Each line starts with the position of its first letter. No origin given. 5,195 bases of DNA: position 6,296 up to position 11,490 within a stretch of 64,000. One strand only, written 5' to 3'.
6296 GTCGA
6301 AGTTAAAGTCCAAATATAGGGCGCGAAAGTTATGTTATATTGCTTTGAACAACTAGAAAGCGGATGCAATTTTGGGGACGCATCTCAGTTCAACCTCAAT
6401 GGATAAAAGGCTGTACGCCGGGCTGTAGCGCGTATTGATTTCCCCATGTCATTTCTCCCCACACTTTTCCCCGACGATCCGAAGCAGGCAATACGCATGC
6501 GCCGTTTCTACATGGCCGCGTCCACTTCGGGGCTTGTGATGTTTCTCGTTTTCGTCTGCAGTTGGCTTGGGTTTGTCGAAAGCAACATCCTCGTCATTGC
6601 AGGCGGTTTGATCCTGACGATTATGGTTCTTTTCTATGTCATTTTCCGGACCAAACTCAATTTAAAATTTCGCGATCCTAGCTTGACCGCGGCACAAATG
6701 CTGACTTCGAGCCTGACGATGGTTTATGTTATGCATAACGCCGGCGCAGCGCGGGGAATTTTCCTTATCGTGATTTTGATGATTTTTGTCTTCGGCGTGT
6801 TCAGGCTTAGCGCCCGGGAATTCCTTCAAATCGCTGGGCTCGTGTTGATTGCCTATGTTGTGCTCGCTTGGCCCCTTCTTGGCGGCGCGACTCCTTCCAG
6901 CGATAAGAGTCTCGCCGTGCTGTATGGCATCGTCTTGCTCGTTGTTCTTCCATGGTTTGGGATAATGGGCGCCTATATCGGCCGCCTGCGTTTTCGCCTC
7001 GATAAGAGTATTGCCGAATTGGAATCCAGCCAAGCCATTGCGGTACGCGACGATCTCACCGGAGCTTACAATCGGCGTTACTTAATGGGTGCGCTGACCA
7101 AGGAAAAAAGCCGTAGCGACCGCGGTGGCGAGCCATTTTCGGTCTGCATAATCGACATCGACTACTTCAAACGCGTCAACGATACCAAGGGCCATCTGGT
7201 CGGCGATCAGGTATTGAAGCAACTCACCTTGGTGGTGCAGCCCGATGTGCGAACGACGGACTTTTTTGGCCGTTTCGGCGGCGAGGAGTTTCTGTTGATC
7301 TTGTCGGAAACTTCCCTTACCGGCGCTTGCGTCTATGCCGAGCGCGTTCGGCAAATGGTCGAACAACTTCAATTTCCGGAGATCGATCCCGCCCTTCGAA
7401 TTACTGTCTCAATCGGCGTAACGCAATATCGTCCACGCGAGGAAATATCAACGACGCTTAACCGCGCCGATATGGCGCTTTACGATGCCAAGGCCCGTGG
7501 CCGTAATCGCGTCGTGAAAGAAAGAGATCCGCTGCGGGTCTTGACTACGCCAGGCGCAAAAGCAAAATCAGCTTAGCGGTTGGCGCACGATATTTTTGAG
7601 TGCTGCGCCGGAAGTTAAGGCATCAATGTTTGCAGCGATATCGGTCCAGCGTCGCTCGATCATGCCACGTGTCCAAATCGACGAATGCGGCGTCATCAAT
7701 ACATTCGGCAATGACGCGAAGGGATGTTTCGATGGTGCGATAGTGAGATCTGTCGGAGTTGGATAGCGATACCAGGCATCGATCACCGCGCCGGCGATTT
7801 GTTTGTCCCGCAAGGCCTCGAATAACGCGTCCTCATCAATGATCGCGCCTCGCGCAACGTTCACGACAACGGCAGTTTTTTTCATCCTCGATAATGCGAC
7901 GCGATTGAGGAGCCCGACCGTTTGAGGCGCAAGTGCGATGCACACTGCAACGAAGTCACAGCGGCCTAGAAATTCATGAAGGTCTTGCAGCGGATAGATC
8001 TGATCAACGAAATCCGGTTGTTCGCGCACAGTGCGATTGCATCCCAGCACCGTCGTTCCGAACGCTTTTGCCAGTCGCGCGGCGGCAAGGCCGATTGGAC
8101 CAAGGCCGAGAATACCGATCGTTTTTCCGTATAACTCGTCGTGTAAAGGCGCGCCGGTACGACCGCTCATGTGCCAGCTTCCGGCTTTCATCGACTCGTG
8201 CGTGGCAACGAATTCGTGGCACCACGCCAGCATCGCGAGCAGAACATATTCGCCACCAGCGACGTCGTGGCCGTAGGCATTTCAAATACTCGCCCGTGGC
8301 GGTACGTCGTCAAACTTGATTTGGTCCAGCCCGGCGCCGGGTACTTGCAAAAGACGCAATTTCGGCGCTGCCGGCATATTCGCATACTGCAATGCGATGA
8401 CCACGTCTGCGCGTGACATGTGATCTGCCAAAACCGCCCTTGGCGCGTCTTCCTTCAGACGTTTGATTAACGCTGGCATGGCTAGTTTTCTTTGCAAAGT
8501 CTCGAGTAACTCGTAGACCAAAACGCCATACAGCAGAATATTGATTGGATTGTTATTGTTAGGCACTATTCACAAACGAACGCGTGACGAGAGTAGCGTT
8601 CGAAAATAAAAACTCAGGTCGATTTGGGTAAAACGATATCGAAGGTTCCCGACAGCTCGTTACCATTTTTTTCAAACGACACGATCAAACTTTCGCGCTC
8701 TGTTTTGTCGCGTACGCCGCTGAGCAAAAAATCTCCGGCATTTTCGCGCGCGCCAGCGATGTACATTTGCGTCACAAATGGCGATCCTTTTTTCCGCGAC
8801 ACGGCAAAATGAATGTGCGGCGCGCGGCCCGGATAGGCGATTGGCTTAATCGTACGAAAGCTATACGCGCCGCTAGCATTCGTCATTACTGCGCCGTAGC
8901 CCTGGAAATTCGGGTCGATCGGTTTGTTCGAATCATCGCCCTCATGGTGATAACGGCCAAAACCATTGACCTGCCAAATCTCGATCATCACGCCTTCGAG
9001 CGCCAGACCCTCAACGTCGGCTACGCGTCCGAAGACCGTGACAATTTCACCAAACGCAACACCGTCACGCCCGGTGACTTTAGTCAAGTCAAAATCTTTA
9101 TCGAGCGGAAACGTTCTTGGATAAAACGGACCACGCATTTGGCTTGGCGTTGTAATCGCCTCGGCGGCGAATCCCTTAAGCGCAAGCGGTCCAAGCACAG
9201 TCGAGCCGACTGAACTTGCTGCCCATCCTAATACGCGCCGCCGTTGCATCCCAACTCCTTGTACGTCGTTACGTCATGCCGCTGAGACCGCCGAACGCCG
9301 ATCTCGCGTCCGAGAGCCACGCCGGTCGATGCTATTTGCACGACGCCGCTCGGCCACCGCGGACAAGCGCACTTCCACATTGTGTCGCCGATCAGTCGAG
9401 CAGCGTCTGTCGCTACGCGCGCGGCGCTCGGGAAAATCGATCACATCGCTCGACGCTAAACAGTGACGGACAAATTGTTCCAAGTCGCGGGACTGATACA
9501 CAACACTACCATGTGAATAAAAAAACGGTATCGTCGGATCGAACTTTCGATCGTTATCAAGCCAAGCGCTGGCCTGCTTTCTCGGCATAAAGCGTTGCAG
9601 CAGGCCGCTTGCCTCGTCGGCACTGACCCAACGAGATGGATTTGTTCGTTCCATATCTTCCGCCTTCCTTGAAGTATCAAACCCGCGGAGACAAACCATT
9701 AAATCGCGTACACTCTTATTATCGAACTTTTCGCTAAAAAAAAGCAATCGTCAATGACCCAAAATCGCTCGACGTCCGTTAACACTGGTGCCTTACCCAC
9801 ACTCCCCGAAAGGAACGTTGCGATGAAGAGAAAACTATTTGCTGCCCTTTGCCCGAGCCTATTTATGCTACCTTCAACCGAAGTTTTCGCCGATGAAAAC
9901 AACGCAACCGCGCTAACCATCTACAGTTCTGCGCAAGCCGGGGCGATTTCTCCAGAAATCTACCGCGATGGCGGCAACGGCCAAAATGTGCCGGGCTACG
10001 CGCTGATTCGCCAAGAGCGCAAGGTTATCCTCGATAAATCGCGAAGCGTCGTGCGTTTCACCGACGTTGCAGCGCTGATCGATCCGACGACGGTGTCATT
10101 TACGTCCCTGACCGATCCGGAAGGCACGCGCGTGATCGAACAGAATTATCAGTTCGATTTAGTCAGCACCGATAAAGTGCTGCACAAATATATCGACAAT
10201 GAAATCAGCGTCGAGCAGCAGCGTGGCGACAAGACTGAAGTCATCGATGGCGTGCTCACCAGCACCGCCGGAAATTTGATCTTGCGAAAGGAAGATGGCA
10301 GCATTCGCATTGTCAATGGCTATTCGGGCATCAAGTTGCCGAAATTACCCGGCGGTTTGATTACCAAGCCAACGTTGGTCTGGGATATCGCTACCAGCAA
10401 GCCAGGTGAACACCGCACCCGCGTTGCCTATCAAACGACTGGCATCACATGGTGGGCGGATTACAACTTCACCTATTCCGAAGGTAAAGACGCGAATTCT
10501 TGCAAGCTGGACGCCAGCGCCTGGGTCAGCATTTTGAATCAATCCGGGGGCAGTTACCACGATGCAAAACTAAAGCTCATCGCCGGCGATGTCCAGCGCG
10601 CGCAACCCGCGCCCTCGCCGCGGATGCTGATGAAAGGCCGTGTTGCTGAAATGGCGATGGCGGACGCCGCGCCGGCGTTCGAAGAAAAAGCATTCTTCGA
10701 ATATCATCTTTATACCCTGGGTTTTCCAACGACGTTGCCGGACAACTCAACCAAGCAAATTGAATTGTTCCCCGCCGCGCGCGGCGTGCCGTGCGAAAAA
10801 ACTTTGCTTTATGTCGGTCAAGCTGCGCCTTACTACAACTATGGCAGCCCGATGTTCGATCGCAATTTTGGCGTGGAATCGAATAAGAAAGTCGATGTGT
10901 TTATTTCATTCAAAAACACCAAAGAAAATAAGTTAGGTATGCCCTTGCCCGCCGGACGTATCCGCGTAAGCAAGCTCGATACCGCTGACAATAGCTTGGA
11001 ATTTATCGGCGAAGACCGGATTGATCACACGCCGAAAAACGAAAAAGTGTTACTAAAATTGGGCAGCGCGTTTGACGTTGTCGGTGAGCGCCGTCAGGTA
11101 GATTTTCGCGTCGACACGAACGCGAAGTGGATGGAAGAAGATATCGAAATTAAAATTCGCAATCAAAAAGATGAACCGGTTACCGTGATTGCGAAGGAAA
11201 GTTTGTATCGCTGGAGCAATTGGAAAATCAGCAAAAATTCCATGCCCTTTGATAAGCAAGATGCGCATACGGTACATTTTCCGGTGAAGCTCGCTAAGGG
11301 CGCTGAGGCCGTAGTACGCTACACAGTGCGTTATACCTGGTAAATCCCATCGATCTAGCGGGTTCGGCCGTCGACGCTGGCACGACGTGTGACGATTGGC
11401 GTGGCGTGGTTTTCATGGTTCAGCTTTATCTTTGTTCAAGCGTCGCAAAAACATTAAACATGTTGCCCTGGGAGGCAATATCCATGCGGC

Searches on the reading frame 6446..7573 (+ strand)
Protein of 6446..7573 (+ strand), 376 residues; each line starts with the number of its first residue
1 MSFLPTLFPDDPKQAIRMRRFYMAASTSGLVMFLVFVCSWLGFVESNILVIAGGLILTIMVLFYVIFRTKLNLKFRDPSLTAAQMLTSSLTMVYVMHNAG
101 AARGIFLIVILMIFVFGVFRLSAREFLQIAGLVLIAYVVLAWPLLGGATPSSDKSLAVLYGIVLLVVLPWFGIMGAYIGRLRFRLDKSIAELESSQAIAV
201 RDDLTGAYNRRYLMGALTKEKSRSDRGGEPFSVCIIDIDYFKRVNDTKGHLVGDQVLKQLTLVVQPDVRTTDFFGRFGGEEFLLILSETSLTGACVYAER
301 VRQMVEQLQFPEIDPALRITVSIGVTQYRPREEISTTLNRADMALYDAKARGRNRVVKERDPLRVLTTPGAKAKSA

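Call 68: search_protein_families(library=pfam, proteins=[window:6446-7573:+], max_evalue=0.001)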
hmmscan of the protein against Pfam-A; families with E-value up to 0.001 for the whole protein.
window:6446-7573:+ (376 aa): 1 family
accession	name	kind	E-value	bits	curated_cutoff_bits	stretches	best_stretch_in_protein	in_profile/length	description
PF00990.26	GGDEF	-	2.5e-41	141.6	23.8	1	199-355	1-161/161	Diguanylate cyclase, GGDEF domain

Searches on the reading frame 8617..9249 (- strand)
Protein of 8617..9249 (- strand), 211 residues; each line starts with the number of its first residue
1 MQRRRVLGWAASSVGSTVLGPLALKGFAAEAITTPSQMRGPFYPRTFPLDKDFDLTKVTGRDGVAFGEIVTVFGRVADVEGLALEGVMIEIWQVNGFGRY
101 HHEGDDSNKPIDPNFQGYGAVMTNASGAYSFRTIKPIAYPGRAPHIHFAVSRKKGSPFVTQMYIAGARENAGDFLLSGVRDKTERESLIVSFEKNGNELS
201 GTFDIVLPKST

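Call 68: search_protein_families(library=pfam, proteins=[window:8617-9249:-], max_evalue=0.001)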
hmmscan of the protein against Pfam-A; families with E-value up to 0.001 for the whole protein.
window:8617-9249:- (211 aa): 1 family
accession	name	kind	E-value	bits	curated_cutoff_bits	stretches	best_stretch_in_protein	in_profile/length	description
PF00775.27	Dioxygenase_C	-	2.4e-24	86.2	27.3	1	40-207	3-180/182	Dioxygenase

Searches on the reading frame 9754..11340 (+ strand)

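Call 68: search_protein_families(library=pfam, proteins=[window:9754-11340:+], max_evalue=0.001)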
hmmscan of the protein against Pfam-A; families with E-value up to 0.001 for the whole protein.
window:9754-11340:+ (529 aa): 1 family
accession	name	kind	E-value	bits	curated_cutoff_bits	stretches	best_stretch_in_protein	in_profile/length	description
PF13598.12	DUF4139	-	0.00015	22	31.8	1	223-529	2-203/205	Domain of unknown function (DUF4139)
